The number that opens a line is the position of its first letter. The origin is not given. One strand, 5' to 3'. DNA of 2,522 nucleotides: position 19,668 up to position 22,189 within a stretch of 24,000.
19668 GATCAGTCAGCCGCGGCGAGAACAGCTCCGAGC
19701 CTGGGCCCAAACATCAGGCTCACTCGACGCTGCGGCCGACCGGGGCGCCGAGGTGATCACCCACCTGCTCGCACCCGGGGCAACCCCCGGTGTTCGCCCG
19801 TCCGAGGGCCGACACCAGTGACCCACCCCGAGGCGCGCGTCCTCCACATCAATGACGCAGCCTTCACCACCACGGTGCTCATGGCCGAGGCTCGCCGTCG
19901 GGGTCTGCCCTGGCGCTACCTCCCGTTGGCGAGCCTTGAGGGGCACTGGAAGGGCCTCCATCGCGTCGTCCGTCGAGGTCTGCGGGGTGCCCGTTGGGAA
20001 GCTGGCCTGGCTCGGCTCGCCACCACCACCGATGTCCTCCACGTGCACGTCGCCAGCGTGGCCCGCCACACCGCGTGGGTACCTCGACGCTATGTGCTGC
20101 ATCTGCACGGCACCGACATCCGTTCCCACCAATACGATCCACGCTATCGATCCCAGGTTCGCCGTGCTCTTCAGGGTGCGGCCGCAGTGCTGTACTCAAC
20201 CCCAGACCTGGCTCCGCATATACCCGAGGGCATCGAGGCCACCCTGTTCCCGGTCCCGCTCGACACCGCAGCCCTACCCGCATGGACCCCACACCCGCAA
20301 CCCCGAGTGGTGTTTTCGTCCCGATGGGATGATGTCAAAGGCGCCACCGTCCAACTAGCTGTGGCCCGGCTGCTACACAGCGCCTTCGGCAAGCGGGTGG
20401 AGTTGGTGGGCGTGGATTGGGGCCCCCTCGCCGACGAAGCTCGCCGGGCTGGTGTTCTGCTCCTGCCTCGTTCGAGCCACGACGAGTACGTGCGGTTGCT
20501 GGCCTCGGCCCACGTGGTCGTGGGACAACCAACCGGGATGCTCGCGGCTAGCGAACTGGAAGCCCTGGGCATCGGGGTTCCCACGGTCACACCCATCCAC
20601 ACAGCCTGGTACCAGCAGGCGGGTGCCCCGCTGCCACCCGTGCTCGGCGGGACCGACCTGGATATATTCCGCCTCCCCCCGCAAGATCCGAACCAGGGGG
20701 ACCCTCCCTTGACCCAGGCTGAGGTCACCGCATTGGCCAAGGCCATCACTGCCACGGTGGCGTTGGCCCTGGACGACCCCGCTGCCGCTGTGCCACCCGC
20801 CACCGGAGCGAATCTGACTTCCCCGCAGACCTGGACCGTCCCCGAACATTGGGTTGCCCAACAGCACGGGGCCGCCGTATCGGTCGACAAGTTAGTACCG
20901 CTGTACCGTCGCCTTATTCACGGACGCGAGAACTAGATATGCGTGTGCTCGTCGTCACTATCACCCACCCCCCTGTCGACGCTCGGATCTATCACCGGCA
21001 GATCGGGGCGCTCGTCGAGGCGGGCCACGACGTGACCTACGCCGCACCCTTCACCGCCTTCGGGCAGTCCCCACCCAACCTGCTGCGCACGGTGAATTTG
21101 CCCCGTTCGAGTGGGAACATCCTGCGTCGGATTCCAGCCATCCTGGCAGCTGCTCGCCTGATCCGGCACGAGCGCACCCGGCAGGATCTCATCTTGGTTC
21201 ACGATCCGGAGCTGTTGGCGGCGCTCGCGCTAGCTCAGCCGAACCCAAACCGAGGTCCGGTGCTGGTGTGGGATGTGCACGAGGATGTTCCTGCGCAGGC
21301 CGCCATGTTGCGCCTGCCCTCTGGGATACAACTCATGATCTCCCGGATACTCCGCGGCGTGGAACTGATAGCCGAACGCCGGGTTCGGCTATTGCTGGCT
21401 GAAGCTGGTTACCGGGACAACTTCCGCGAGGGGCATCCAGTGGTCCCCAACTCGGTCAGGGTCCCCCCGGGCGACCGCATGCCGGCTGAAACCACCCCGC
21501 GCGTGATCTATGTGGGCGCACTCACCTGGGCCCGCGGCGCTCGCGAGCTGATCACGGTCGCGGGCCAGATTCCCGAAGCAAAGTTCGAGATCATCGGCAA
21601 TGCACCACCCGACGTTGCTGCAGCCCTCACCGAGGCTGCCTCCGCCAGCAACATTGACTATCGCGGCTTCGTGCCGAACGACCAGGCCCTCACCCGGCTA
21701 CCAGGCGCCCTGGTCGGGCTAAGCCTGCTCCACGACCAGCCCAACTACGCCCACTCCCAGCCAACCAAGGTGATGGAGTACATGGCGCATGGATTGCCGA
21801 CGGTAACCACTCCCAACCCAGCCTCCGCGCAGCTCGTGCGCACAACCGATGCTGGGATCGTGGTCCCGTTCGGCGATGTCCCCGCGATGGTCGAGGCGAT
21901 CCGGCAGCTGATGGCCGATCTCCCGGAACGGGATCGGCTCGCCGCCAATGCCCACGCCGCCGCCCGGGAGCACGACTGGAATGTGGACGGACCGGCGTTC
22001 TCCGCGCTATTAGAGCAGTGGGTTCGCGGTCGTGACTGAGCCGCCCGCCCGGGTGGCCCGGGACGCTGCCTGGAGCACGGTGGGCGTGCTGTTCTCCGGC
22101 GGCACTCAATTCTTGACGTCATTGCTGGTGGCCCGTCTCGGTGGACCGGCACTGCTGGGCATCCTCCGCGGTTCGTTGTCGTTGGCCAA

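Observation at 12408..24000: CWB2 surface proteins embedded in a Wzx-type glycopolymer locus: candidate actinobacterial wall-polymer/anchor (S-layer-like) system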

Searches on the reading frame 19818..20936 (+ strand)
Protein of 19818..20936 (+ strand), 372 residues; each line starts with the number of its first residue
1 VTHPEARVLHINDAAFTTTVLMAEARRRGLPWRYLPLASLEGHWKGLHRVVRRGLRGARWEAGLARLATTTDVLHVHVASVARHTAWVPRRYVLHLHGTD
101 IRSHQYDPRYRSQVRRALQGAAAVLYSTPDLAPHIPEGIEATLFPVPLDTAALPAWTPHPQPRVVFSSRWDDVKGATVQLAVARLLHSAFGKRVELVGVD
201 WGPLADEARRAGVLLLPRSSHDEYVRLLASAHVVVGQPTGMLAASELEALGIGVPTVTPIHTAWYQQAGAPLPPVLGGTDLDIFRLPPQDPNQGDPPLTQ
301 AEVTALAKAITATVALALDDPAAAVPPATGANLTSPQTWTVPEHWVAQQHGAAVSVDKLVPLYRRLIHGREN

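Call 4: search_protein_families(library=pfam, proteins=[window:19818-20936:+], max_evalue=0.01)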
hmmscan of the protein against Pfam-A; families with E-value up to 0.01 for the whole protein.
window:19818-20936:+ (372 aa): 0 families

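Call 17: search_solved_structures(query=window:19818-20936:+, max_evalue=1)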
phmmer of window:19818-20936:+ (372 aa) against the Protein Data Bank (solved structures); distinct sequences matched with E-value up to 1: 5.
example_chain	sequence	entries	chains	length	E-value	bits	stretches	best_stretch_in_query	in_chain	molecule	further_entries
2aqo_A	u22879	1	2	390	0.41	12.8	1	240-325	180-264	Isoaspartyl dipeptidase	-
1ybq_A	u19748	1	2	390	0.41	12.8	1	240-325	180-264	Isoaspartyl dipeptidase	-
1onw_A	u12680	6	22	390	0.41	12.8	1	240-325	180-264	Isoaspartyl dipeptidase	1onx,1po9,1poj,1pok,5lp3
2aqv_A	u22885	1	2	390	0.41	12.8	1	240-325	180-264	Isoaspartyl dipeptidase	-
7jil_O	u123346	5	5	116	0.71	12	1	150-214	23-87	50S ribosomal protein L18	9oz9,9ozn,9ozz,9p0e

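Call 20: search_protein_families(library=ncbifam, proteins=[window:19818-20936:+], max_evalue=0.01)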
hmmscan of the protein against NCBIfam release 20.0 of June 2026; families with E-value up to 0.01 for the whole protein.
window:19818-20936:+ (372 aa): 0 families

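Call 29: find_related_loci(query=A1, collection=genome_contigs, flank=10000)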
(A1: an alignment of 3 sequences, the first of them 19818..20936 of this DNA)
Query A1 (372 aa) in genome_contigs; peptide patterns used: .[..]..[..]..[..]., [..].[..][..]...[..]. (x = any residue, [..] = any of these).
276 stretches matched a pattern; 22 encode a relative of the query (tblastn E <= 1e-3); 22 distinct loci.
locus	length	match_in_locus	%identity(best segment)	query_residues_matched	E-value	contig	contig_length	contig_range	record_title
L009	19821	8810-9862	55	5-366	1e-111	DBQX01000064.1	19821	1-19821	MAG TPA_asm: Actinomycetales bacterium UBA1383 UBA1383_contig_12050, whole genome shotgun sequence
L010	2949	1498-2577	56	1-372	2e-110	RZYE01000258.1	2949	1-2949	MAG: Actinomycetota bacterium isolate INTA.AUR.005 contig-100_19840, whole genome shotgun sequence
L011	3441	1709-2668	48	6-366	7e-90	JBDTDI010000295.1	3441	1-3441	MAG: Mycobacteriaceae bacterium isolate cluster2_bin.176 k127_1714453, whole genome shotgun sequence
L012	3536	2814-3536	64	7-249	2e-85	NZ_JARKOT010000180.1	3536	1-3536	MAG: Propioniciclava sp. isolate D148_maxbin.016 k141_140925, whole genome shotgun sequence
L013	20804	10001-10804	55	5-278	2e-76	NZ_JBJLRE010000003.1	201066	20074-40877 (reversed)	Kineococcus gynurae strain NBRC 103943 NODE_3_length_201066_cov_57.846998, whole genome shotgun sequence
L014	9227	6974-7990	49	2-367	7e-74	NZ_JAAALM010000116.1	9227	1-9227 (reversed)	Kineococcus indalonis strain T90 NODE_116_length_9227_cov_8.478132, whole genome shotgun sequence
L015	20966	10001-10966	45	7-369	6e-71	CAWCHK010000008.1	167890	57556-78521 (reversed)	MAG: uncultured Actinomycetota bacterium isolate MFD09368.bin.2.13 genome assembly, contig: contig_41393, whole genome s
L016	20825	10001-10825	53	1-277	8e-71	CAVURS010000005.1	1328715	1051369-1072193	MAG: uncultured Actinomycetota bacterium isolate MFD09671.bin.2.8 genome assembly, contig: contig_5964, whole genome sho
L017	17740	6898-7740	55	3-279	1e-70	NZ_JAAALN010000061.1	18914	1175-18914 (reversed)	Kineococcus siccus strain R8 NODE_61_length_18914_cov_10.126790, whole genome shotgun sequence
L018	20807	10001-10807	52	7-278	3e-70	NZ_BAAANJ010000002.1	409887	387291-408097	Agromyces neolithicus strain JCM 14322 sequence02, whole genome shotgun sequence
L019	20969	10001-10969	39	5-363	1e-69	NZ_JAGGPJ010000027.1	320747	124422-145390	Arthrobacter sp. ISL-28 ISL28_28, whole genome shotgun sequence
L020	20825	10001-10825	47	7-282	4e-69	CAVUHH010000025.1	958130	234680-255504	MAG: uncultured Actinomycetota bacterium isolate MFD01916.bin.2.56 genome assembly, contig: contig_7168, whole genome sh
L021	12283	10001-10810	49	7-277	1e-67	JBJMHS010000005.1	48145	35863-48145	MAG: Actinomycetales bacterium isolate H2_16_all_fractions_metab_conc_131_71_27 k255_315743, whole genome shotgun sequen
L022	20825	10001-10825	45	7-282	2e-67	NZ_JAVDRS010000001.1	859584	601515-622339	Pseudarthrobacter sulfonivorans strain CC151 Ga0451244_01, whole genome shotgun sequence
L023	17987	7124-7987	53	2-279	1e-65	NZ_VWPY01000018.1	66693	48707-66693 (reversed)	Kineococcus rubinsiae strain B12 scaffold_17, whole genome shotgun sequence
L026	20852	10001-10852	42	1-283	1e-45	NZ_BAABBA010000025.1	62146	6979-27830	Georgenia daeguensis strain JCM 17459 sequence025, whole genome shotgun sequence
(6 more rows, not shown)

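Call 48: search_protein_families(library=pfam, proteins=[L009:1-1314:-, L009:1351-2343:-, L009:2659-4188:+, L009:15858-16673:-, L009:16670-18247:-, L009:18596-19708:-, L026:1-1182:-, L026:1322-2392:-, L026:3148-4593:+, L026:12083-13861:-], max_evalue=0.001)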
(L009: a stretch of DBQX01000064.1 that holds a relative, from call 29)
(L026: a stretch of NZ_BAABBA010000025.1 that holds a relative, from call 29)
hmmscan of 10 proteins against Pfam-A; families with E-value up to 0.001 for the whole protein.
L009:1-1314:- (438 aa): 5 families
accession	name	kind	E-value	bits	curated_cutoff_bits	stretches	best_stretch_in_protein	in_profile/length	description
PF03721.20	UDPG_MGDP_dh_N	-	7.8e-35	120.6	27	1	1-184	1-182/187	UDP-glucose/GDP-mannose dehydrogenase family, NAD binding domain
PF00984.24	UDPG_MGDP_dh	-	4.5e-20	72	25.4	1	214-285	1-74/94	UDP-glucose/GDP-mannose dehydrogenase family, central domain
PF03720.21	UDPG_MGDP_dh_C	-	1.3e-12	48.4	30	1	324-416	2-103/103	UDP-glucose/GDP-mannose dehydrogenase family, UDP binding domain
PF01210.29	NAD_Gly3P_dh_N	-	0.00032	21.1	23.1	1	3-88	2-80/158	NAD-dependent glycerol-3-phosphate dehydrogenase N-terminus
PF02737.24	3HCDH_N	-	0.00043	20.7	22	1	3-82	2-83/180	3-hydroxyacyl-CoA dehydrogenase, NAD binding domain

L009:1351-2343:- (330 aa): 4 families
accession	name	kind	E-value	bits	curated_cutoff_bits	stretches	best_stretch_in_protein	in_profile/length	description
PF01408.29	GFO_IDH_MocA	-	1.1e-18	68.5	24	1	6-120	1-120/120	Oxidoreductase family, NAD-binding Rossmann fold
PF22725.1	GFO_IDH_MocA_C3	-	1.4e-17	64.3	27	1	129-239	2-124/124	GFO/IDH/MocA C-terminal domain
PF02894.22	GFO_IDH_MocA_C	-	4.7e-15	56.4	22.9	1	133-330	2-218/218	Oxidoreductase family, C-terminal alpha/beta domain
PF02629.25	CoA_binding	-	6e-05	24.2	22.3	1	6-91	4-92/97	CoA binding domain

L009:2659-4188:+ (509 aa): 0 families

L009:15858-16673:- (271 aa): 5 families
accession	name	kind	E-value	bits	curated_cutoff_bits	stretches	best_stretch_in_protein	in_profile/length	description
PF01695.23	IstB_IS21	-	3e-50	171.4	24.1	1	30-259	3-234/238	IstB-like ATP binding protein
PF13401.12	AAA_22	-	6.8e-07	30.1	27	1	117-154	4-41/130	AAA domain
PF00308.24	Bac_DnaA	-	2.4e-06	28.3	23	1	120-228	36-147/162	Bacterial DnaA ATPAse domain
PF13191.12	AAA_16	-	3.6e-06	28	32.6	1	115-176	19-89/167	AAA ATPase domain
PF13604.12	AAA_30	-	0.00015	22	27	1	118-190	18-99/191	AAA domain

L009:16670-18247:- (525 aa): 2 families
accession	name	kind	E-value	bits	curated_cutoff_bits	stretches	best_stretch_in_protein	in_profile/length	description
PF00665.32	rve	-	2.5e-08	34.6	32.6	1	137-243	3-102/102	Integrase core domain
PF22483.2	Mu-transpos_C_2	-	1.1e-07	31.9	27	1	315-386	2-64/73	Mu transposase, C-terminal domain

L009:18596-19708:- (370 aa): 2 families
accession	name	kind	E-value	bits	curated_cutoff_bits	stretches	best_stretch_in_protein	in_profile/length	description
PF01548.23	DEDD_Tnp_IS110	-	1.7e-16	60.8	29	1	13-156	1-152/155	Transposase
PF02371.22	Transposase_20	-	2.7e-16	60.2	21.3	1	232-303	4-76/87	Transposase IS116/IS110/IS902 family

L026:1-1182:- (394 aa): 7 families
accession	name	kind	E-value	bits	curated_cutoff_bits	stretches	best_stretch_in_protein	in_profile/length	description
PF03721.20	UDPG_MGDP_dh_N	-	1.5e-33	116.4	27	1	1-184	1-182/187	UDP-glucose/GDP-mannose dehydrogenase family, NAD binding domain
PF00984.24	UDPG_MGDP_dh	-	1.1e-20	74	25.4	1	214-299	1-92/94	UDP-glucose/GDP-mannose dehydrogenase family, central domain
PF03720.21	UDPG_MGDP_dh_C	-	5.9e-09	36.7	30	1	324-393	2-77/103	UDP-glucose/GDP-mannose dehydrogenase family, UDP binding domain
PF03446.21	NAD_binding_2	-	2.8e-05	24.6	21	1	2-86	1-64/161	NAD binding domain of 6-phosphogluconate dehydrogenase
PF03807.23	F420_oxidored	-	0.00019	22.4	21.6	0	2-94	1-76/94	NADP oxidoreductase coenzyme F420-dependent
PF02737.24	3HCDH_N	-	0.00026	21.4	22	1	3-82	2-83/180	3-hydroxyacyl-CoA dehydrogenase, NAD binding domain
PF01210.29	NAD_Gly3P_dh_N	-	0.00049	20.5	23.1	1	3-89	2-81/158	NAD-dependent glycerol-3-phosphate dehydrogenase N-terminus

L026:1322-2392:- (356 aa): 2 families
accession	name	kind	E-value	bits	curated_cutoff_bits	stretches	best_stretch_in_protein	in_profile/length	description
PF00535.33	Glycos_transf_2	-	7.6e-07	29.6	23.3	1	7-121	2-116/168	Glycosyl transferase family 2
PF13641.12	Glyco_tranf_2_3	-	0.00093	19.7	27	0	5-128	3-131/230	Glycosyltransferase like family 2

L026:3148-4593:+ (481 aa): 1 family
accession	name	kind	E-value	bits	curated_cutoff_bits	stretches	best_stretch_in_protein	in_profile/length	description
PF02350.25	Epimerase_2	-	1.1e-87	294.6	30.6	1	152-477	6-346/347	UDP-N-acetylglucosamine 2-epimerase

L026:12083-13861:- (592 aa): 3 families
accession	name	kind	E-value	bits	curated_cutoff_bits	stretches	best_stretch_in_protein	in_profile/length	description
PF00005.33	ABC_tran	-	3.1e-29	102.8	25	1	371-519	2-137/137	ABC transporter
PF13555.12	AAA_29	-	7.7e-06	26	27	1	380-408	22-50/61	P-loop containing region of AAA domain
PF02463.25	SMC_N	-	0.00027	20.9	40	1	192-559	99-209/220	RecF/RecN/SMC N terminal domain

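Call 49: search_protein_families(library=pfam, proteins=[L026:13858-15474:-, L026:19010-20038:-, L026:20031-20852:-, L013:638-1240:-, L013:1230-2003:-, L013:2011-3270:-, L013:7373-8932:+, L013:12537-13553:+, L013:14132-14974:+, L013:15236-17113:+], max_evalue=0.001)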
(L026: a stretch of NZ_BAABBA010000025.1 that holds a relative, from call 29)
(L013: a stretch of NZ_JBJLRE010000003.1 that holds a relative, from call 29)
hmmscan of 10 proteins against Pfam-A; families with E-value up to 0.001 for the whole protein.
L026:13858-15474:- (538 aa): 1 family
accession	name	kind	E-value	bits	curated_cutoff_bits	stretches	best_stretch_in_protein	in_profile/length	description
PF13692.12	Glyco_trans_1_4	-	1.1e-07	32.7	27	1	364-467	14-109/142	Glycosyl transferases group 1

L026:19010-20038:- (342 aa): 4 families
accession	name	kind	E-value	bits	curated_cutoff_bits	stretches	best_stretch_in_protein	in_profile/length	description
PF01408.29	GFO_IDH_MocA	-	1.7e-20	74.3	24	1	15-129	1-120/120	Oxidoreductase family, NAD-binding Rossmann fold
PF22725.1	GFO_IDH_MocA_C3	-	6.8e-19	68.5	27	1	138-247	2-123/124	GFO/IDH/MocA C-terminal domain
PF02894.22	GFO_IDH_MocA_C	-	2.7e-14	54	22.9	1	142-340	2-216/218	Oxidoreductase family, C-terminal alpha/beta domain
PF02629.25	CoA_binding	-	3.1e-06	28.3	22.3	1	16-100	5-92/97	CoA binding domain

L026:20031-20852:- (273 aa): 1 family
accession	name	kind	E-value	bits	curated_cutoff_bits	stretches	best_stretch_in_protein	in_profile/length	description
PF01041.23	DegT_DnrJ_EryC1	-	1.3e-91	307.9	19.8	1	1-264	88-359/360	DegT/DnrJ/EryC1/StrS aminotransferase family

L013:638-1240:- (200 aa): 2 families
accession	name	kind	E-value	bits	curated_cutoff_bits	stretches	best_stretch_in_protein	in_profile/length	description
PF13238.12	AAA_18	-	0.00045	21.1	29.4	0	28-56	1-28/128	AAA domain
PF13671.12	AAA_33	-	0.00051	20.8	27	0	28-48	2-22/143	AAA domain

L013:1230-2003:- (257 aa): 7 families
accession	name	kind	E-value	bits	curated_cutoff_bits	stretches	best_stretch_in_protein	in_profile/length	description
PF13304.12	AAA_21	-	2.9e-15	57.6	27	2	51-104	1-50/304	AAA domain, putative AbiEii toxin, Type IV TA system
PF02463.25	SMC_N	-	4.7e-08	33.2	40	1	47-75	22-50/220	RecF/RecN/SMC N terminal domain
PF13175.12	AAA_15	-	5.9e-08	33.1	32.1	1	51-73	25-47/374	AAA ATPase domain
PF00005.33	ABC_tran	-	7.5e-08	33.5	25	1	51-178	13-136/137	ABC transporter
PF13555.12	AAA_29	-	5.2e-07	29.8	27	1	43-75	15-48/61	P-loop containing region of AAA domain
PF13476.12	AAA_23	-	5.9e-07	30.8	27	1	49-77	19-47/201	AAA domain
PF13401.12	AAA_22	-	0.00059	20.6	27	0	49-113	5-33/130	AAA domain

L013:2011-3270:- (419 aa): 1 family
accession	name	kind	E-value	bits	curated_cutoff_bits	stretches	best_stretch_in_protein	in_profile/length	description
PF03816.19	LytR_cpsA_psr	-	1.3e-42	145.9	24.6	1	180-324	1-149/150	LytR_cpsA_psr family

L013:7373-8932:+ (519 aa): 2 families
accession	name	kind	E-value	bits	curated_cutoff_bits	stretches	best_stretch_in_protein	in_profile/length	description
PF01041.23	DegT_DnrJ_EryC1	-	1.1e-119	400.3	19.8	1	150-508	2-359/360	DegT/DnrJ/EryC1/StrS aminotransferase family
PF00155.27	Aminotran_1_2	-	2.5e-05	24.1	19.7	1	191-294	68-185/361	Aminotransferase class I and II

L013:12537-13553:+ (338 aa): 0 families

L013:14132-14974:+ (280 aa): 0 families

L013:15236-17113:+ (625 aa): 2 families
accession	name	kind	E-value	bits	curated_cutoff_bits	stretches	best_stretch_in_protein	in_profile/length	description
PF00324.27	AA_permease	-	5.4e-120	401.7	24.6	1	164-596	2-457/470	Amino acid permease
PF13520.12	AA_permease_2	-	5.3e-40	138.1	27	1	164-586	6-424/427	Amino acid permease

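Call 60: find_homologous_proteins(query=window:19818-20936:+, max_evalue=0.00001)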
Query window:19818-20936:+ (372 aa): 130 proteins with E <= 0.00001 among 8000 candidates; the best 120 are listed.
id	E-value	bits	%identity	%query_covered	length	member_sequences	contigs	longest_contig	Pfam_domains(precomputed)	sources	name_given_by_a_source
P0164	7.9e-245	830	100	100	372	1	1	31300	-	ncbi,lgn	ncbi:MAG: hypothetical protein ACK5LN_13510 [Propioniciclava sp.]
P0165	5.9e-121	422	60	97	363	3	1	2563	-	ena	-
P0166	1.1e-117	411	60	97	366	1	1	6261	-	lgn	-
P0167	1.2e-117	411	59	98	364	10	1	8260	-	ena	-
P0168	2.5e-116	407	58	98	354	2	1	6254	-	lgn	-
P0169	6.6e-114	399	55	98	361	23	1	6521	-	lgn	-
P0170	2.7e-113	397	57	98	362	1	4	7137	-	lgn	-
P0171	7.5e-113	395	57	97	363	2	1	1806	-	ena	-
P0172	5.2e-112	393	58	97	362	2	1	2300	-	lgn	-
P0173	6.0e-112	392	57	99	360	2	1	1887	-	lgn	-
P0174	3.0e-111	390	56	98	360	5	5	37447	-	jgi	-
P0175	3.1e-111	390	56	100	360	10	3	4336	-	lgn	-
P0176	1.0e-110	388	56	97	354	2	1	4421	-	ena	-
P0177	1.0e-110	388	56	97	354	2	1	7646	-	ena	-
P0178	1.8e-110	388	55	98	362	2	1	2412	-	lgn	-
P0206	1.7e-79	286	48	97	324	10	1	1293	PF13439.13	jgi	jgi:glycosyltransferase involved in cell wall biosynthesis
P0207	2.0e-79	285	48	97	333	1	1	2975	PF13439.13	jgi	jgi:hypothetical protein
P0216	5.7e-76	274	53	73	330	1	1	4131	PF13579.13,PF13439.13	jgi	jgi:hypothetical protein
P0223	2.8e-72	262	50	76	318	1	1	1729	PF13579.13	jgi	jgi:hypothetical protein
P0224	5.4e-72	261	52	63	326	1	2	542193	PF13439.13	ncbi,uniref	ncbi:hypothetical protein WIS52_12220 [Pseudonocardia nematodicida]|uniref:D-inositol 3-phosphate gl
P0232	3.1e-69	252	49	75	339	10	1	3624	PF13439.13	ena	-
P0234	1.6e-68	250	49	74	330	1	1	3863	PF13439.13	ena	-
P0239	4.7e-68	248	47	75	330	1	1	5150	PF13439.13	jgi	-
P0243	6.6e-67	244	48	74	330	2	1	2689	PF13439.13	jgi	-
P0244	1.2e-66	243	50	72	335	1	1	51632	PF13439.13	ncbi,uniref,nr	ncbi:MAG: hypothetical protein GEV28_15455 [Actinophytocola sp.]|uniref:hypothetical protein n=1 Tax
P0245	1.6e-66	243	48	75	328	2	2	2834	PF13439.13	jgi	jgi:hypothetical protein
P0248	6.4e-66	241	49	66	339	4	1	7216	PF13439.13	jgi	jgi:hypothetical protein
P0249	8.9e-66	241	49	73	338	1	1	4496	PF13439.13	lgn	-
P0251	3.2e-65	239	41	97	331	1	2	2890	PF13579.13,PF13439.13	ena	-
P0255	7.8e-62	228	47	73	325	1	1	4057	PF13439.13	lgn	-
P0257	5.2e-58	215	43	76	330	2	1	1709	PF13439.13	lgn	-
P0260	5.3e-55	205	36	97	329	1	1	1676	PF13579.13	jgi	jgi:glycosyltransferase involved in cell wall biosynthesis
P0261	7.5e-55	205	47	73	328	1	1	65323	PF13579.13,PF13439.13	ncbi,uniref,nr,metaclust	ncbi:glycosyltransferase [Arthrobacter crystallopoietes BAB-32]|uniref:Glycosyltransferase n=1 Tax=A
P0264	7.5e-53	198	41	77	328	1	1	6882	PF13439.13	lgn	-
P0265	1.1e-52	197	36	97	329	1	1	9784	PF13439.13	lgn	-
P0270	1.8e-50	190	44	75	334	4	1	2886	PF13439.13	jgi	jgi:hypothetical protein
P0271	3.6e-50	189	40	74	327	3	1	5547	PF13579.13,PF13439.13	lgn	-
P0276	1.3e-48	184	46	78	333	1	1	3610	PF13439.13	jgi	jgi:glycosyltransferase involved in cell wall biosynthesis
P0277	5.4e-48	182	37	83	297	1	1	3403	PF13579.13,PF13692.13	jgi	jgi:glycosyltransferase involved in cell wall biosynthesis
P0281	7.7e-45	172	43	63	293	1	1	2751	PF13579.13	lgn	-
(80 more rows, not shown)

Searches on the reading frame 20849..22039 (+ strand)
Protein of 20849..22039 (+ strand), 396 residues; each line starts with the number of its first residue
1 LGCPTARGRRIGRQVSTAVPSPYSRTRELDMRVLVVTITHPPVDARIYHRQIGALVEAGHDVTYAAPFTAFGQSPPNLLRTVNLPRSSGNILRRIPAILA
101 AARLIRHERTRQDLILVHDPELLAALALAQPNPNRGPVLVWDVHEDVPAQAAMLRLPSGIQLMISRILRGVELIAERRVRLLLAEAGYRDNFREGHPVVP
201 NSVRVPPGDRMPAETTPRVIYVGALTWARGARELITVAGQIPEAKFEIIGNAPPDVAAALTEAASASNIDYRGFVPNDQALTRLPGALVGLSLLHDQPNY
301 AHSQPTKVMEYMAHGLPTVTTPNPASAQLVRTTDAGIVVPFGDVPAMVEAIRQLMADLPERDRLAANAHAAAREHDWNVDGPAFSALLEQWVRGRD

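Call 4: search_protein_families(library=pfam, proteins=[window:20849-22039:+], max_evalue=0.01)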
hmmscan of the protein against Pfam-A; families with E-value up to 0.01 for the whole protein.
window:20849-22039:+ (396 aa): 4 families
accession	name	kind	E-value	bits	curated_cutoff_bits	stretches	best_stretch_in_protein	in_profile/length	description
PF13692.12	Glyco_trans_1_4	-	1.9e-16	61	27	1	217-357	2-142/142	Glycosyl transferases group 1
PF00534.26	Glycos_transf_1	-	7.9e-14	52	26.4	1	214-368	13-169/172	Glycosyl transferases group 1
PF13524.12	Glyco_trans_1_2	-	1.1e-10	42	25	1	233-377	4-135/144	Glycosyl transferase-like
PF13439.12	Glyco_transf_4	-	2.6e-07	31.2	28.5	1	50-180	10-135/170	Glycosyltransferase Family 4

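Call 20: search_protein_families(library=ncbifam, proteins=[window:20849-22039:+], max_evalue=0.01)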
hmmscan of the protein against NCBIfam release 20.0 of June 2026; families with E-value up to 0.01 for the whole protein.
window:20849-22039:+ (396 aa): 8 families
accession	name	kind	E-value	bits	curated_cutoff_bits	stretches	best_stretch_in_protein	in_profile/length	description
NF041876.1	EPS_EpsE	equivalog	2.9e-08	33.4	400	1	303-373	307-377/389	exopolysaccharide biosynthesis GT4 family glycosyltransferase EpsE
NF007640.0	PRK10307.1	subfamily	1.7e-07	30.5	276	1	219-375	232-390/411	WcaI family glycosyltransferase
TIGR03088.1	stp2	hypoth_equivalog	2.7e-06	26.7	409.05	1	300-370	281-351/374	TIGR03088 family PEP-CTERM/XrtA system glycosyltransferase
NF047684.1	TeichurnBiosyTuaC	equivalog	2.1e-05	23.7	550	1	219-368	222-365/391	teichuronic acid biosynthesis protein TuaC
NF053787.1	GlcN_PG_synth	equivalog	0.00037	19.4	480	1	308-379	278-347/361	N-acetylglucosaminyl phosphatidylglycerol synthase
TIGR03087.1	stp1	hypoth_equivalog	0.0029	16.8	316.65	0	237-389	253-395/397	TIGR03087 family PEP-CTERM/XrtA system glycosyltransferase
TIGR03999.1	thiol_BshA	equivalog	0.0029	16.6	273.7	1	307-374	288-355/375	N-acetyl-alpha-D-glucosaminyl L-malate synthase BshA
TIGR04063.1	stp3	hypoth_equivalog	0.0055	15.6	442.05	0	304-380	307-384/397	TIGR04063 family PEP-CTERM/XrtA system glycosyltransferase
